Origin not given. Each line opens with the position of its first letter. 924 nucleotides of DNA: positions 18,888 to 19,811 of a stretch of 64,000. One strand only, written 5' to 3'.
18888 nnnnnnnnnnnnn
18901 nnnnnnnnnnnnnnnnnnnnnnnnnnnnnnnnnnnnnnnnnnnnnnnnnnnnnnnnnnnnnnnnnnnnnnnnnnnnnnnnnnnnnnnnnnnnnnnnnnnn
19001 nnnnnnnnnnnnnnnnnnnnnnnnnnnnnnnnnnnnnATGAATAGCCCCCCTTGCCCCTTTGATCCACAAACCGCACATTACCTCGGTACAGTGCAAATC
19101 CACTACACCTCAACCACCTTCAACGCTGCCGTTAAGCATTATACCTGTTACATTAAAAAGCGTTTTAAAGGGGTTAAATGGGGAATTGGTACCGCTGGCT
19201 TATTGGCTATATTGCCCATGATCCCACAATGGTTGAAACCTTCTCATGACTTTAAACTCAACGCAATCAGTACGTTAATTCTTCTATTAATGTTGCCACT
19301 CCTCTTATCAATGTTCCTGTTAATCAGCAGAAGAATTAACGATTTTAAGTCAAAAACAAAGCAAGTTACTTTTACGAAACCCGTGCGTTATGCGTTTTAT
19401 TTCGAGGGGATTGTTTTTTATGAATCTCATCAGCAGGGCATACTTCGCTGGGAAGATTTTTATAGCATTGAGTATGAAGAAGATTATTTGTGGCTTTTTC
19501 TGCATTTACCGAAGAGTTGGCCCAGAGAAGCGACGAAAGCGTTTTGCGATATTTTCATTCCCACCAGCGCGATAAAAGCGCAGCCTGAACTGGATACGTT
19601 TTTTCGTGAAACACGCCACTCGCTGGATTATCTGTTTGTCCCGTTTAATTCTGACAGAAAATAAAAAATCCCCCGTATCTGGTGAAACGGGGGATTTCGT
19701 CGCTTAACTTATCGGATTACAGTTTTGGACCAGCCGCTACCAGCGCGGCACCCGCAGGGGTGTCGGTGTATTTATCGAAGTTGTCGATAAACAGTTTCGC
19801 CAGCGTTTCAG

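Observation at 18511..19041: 176-aa protein of unrecognised family in the middle of the cassette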

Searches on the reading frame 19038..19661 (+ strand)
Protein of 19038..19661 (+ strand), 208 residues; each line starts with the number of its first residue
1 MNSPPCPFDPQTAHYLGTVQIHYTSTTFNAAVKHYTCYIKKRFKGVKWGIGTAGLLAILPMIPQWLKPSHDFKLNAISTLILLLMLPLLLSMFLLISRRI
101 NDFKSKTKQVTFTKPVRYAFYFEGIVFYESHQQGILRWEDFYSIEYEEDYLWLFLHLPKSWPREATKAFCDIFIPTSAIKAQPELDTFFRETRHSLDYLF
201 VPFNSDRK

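Call 4: search_protein_families(proteins=[window:19038-19661:+], library=ncbifam, max_evalue=1)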
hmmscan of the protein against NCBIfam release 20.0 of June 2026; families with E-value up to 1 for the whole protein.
window:19038-19661:+ (208 aa): 0 families

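Call 11: search_protein_families(proteins=[window:19038-19661:+], library=padloc, max_evalue=1)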
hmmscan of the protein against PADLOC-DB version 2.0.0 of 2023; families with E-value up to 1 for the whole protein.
window:19038-19661:+ (208 aa): 1 family
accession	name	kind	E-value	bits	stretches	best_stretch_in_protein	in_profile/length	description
PDLC02365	PycTM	-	0.0099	14.2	1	54-151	32-124/165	-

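Call 26: profile_search(protein=window:19038-19661:+)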
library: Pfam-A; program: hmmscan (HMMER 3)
A. the first sequence (208 residues): domains with independent E <= 10: 2; with E <= 0.001: 0
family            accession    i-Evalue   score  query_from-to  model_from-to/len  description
MASE8             PF20968.2       0.032    14.9      46-105        90-149/154  MASE8
YcxB              PF14317.12       0.57    10.4     123-155         4-42/61  YcxB-like protein

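Call 82: find_homologous_proteins(query=window:19038-19661:+, max_evalue=0.001)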
Query window:19038-19661:+ (208 aa): 18 proteins with E <= 0.001 among 126 candidates.
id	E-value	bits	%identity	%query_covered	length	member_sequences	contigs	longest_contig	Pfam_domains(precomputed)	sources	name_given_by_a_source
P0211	1.4e-130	451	94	100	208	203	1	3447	-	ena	-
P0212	2.3e-109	382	83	98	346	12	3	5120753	-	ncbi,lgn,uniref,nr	ncbi:hypothetical protein [Escherichia sp. E4742]|uniref:hypothetical protein n=1 Tax=Escherichia sp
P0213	1.2e-106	373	82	100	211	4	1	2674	-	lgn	-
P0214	1.3e-106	373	84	97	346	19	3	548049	-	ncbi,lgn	-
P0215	1.8e-104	366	83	97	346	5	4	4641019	-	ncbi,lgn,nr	ncbi:hypothetical protein NFJ77_19995 [Escherichia coli]|nr:hypothetical protein NFJ77_19995 [Escher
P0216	2.8e-104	365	81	98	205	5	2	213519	-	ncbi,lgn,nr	ncbi:hypothetical protein HB691_000056 [Salmonella enterica subsp. enterica]|nr:hypothetical protein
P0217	3.3e-99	349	86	85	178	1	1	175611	-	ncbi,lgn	ncbi:TPA: hypothetical protein ACNTCD_000107 [Escherichia coli]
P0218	3.0e-92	326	74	97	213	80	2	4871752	-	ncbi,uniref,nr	ncbi:hypothetical protein PS040_01675 [Escherichia albertii]|uniref:hypothetical protein n=1 Tax=Esc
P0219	5.6e-92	325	81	92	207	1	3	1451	-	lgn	-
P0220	2.8e-88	313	72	99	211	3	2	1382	-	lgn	-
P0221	2.3e-82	294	71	97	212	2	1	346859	-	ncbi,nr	ncbi:hypothetical protein MXL54_13075 [Enterobacteriaceae bacterium G50]|nr:hypothetical protein [En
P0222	3.8e-78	280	76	81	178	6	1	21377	-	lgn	-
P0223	1.9e-76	274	65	97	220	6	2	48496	-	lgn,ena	-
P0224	6.9e-64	233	59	96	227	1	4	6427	-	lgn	-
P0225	2.8e-63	231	60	94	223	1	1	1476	-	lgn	-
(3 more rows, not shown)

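Call 88: search_protein_families(proteins=[window:19038-19661:+], library=phrogs, max_evalue=0.01)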
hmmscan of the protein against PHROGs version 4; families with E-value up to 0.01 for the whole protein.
window:19038-19661:+ (208 aa): 0 families
